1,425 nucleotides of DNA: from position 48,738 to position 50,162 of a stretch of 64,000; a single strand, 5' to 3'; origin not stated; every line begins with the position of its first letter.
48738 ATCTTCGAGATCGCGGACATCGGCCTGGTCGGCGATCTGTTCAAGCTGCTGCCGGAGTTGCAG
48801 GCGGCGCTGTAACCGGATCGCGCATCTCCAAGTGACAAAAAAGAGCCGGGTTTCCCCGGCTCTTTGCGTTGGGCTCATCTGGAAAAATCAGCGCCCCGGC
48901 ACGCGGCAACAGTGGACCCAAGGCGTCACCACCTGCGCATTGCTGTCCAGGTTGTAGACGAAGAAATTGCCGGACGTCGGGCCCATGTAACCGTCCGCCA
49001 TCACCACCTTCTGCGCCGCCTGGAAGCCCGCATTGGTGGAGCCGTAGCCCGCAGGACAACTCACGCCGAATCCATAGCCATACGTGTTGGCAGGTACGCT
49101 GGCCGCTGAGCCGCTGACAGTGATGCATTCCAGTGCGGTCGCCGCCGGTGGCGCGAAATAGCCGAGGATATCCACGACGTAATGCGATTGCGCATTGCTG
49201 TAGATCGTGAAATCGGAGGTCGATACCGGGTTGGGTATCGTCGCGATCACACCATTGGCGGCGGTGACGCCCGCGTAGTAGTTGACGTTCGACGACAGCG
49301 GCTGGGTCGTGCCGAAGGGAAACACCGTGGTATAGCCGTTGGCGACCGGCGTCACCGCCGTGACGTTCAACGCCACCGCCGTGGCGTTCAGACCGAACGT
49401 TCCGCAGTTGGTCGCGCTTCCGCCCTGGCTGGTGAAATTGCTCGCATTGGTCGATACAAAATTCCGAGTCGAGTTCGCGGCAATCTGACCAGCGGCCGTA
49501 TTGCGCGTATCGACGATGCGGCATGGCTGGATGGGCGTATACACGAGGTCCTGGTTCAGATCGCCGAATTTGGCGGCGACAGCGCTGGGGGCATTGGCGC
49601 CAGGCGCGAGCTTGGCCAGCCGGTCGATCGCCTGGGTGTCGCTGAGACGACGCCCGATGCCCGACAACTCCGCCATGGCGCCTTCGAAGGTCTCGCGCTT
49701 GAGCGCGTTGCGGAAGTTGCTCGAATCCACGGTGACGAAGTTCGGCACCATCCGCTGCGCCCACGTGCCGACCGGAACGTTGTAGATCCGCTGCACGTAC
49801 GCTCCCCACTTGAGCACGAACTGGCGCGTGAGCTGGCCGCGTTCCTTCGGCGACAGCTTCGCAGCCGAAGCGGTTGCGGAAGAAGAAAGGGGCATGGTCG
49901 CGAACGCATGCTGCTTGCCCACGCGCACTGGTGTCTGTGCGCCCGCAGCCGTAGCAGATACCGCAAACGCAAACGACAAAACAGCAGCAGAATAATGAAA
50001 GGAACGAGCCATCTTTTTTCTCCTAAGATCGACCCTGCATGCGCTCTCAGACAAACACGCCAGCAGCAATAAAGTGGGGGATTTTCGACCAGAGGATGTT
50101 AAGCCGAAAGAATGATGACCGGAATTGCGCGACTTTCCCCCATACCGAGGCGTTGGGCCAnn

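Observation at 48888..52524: Three tandem paralogous secreted proteins of an uncharacterised family ending in an invariant CCRVPGR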

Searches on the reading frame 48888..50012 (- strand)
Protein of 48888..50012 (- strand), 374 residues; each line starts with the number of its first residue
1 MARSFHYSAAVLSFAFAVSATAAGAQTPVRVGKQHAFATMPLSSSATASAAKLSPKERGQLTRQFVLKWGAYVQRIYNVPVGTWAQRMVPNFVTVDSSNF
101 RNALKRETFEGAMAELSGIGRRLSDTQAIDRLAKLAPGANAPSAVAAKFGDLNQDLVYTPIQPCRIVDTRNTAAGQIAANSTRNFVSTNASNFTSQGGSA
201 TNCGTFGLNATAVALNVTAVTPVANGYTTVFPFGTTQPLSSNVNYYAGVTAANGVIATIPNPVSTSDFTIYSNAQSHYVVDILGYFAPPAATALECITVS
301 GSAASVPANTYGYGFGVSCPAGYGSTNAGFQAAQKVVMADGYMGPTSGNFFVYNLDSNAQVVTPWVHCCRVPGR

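Call 4: search_protein_families(library=pfam, proteins=[window:48888-50012:-], max_evalue=1)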
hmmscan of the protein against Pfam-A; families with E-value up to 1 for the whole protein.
window:48888-50012:- (374 aa): 0 families

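Call 5: search_protein_families(library=ncbifam, proteins=[window:48888-50012:-], max_evalue=1)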
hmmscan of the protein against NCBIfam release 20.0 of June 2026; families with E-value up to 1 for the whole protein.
window:48888-50012:- (374 aa): 0 families

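Call 28: search_protein_families(library=phrogs, proteins=[window:48888-50012:-], max_evalue=1)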
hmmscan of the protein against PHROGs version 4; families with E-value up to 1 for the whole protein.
window:48888-50012:- (374 aa): 0 families

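Call 81: search_protein_families(library=padloc, proteins=[window:48888-50012:-], max_evalue=0.1)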
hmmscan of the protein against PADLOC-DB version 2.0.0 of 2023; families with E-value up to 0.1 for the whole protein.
window:48888-50012:- (374 aa): 0 families
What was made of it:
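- There is no PADLOC or PHROG match (calls 28, 81).
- Tried and rejected: Pfam, NCBIfam, PHROGs and PADLOC scans of the three proteins gave nothing (calls 4, 5, 28, 81).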
